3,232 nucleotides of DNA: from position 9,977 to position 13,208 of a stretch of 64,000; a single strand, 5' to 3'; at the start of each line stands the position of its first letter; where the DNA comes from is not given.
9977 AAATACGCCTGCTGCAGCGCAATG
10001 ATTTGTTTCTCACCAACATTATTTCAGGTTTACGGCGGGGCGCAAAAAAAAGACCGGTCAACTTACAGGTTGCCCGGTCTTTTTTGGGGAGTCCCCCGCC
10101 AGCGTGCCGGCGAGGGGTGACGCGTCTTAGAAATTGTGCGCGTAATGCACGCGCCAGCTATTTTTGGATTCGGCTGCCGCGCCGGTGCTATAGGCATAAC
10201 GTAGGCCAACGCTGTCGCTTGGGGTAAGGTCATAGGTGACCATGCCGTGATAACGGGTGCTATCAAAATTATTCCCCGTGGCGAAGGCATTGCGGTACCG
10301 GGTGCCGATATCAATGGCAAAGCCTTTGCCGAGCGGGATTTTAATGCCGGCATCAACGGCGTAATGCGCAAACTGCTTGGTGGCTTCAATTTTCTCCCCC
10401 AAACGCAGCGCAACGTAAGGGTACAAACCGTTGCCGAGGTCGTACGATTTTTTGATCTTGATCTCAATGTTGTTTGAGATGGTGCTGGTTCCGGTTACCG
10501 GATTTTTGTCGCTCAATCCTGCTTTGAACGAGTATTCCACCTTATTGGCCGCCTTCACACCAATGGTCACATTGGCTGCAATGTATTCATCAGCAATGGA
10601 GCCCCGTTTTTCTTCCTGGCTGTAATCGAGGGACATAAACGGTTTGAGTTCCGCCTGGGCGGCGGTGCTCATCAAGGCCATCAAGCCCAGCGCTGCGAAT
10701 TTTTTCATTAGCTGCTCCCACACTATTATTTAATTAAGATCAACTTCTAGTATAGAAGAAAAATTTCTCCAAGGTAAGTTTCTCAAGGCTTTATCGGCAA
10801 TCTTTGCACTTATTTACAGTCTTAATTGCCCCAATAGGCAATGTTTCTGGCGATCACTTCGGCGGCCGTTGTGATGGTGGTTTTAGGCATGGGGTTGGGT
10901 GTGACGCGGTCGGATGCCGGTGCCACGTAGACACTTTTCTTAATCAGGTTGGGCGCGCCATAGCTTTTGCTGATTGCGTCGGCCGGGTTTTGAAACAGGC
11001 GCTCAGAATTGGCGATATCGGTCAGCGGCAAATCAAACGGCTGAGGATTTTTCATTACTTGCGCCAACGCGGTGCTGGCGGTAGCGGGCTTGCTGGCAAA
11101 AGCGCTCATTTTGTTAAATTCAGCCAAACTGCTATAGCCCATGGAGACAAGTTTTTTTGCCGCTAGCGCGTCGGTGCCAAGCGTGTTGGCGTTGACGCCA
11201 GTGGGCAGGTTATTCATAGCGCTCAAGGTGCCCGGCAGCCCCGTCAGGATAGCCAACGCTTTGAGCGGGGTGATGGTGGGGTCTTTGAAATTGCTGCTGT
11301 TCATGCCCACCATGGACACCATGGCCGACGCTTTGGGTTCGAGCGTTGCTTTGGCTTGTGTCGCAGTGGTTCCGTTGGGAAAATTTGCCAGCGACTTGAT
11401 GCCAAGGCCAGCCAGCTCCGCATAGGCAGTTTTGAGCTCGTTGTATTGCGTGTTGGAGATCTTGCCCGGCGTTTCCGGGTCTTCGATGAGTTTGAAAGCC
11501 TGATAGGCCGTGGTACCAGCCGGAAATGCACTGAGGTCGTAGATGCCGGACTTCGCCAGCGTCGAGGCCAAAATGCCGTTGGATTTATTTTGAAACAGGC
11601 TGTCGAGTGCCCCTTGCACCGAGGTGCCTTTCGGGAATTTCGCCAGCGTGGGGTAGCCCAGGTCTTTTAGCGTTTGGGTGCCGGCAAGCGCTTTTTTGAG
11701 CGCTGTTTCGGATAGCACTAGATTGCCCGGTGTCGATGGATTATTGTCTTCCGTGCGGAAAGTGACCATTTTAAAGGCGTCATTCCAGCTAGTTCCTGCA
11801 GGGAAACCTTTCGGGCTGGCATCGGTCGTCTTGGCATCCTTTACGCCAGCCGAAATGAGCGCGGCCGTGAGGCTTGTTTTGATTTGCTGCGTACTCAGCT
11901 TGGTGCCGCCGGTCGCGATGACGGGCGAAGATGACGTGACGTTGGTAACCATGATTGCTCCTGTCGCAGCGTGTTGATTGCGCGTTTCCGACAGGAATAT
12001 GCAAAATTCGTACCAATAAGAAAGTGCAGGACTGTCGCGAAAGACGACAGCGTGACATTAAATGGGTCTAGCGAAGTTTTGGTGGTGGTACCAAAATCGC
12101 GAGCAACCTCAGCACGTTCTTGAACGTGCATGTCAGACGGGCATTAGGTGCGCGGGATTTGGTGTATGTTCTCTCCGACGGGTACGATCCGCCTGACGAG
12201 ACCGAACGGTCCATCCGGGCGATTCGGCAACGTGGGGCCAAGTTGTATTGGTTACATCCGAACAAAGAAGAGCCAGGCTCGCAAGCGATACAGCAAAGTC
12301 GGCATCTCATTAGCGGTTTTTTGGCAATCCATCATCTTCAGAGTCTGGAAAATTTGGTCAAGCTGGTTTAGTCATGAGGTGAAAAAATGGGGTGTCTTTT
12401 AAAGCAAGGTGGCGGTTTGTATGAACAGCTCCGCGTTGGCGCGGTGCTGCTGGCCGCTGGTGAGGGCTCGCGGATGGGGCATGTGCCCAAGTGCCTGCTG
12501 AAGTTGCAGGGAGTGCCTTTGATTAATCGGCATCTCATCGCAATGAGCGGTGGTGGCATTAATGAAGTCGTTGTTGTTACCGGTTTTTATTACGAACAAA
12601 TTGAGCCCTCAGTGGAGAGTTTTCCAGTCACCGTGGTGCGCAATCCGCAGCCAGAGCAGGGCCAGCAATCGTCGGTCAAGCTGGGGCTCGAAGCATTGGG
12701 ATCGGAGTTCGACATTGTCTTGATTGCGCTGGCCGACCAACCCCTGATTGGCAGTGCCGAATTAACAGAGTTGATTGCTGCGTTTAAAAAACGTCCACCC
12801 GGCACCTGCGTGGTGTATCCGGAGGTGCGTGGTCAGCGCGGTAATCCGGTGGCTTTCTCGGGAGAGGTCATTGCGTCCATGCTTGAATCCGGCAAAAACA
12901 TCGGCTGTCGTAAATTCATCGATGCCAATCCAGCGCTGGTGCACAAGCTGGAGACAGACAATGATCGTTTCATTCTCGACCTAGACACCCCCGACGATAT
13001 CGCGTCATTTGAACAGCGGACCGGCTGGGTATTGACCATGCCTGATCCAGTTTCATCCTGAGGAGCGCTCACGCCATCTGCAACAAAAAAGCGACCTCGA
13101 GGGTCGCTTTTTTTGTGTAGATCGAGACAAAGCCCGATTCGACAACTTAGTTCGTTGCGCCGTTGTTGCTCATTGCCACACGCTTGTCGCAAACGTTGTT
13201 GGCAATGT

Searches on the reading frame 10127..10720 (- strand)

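Call 17: search_protein_families(library=pfam, proteins=[window:10127-10720:-], max_evalue=0.001)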
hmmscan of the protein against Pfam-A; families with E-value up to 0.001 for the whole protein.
window:10127-10720:- (197 aa): 1 family
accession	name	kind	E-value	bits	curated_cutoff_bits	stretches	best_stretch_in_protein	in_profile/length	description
PF13505.12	OMP_b-brl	-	1.9e-05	25.3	28.7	1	8-163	3-173/175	Outer membrane protein beta-barrel domain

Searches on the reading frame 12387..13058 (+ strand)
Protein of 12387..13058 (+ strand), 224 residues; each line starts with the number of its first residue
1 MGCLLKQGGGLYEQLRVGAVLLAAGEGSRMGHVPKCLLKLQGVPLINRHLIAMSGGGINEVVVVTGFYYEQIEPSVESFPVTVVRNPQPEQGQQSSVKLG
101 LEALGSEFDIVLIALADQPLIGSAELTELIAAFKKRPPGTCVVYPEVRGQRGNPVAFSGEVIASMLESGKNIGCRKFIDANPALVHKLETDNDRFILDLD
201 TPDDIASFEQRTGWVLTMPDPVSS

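Call 17: search_protein_families(library=pfam, proteins=[window:12387-13058:+], max_evalue=0.001)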
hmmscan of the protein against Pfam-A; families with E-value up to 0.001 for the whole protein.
window:12387-13058:+ (224 aa): 3 families
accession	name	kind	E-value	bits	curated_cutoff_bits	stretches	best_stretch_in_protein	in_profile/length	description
PF12804.13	NTP_transf_3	-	2.4e-32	112.8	27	1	19-180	1-156/160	MobA-like NTP transferase domain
PF01128.25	IspD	-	2.9e-11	44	27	1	18-144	2-128/221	2-C-methyl-D-erythritol 4-phosphate cytidylyltransferase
PF00483.29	NTP_transferase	-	0.00014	22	21.2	1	19-145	2-139/245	Nucleotidyl transferase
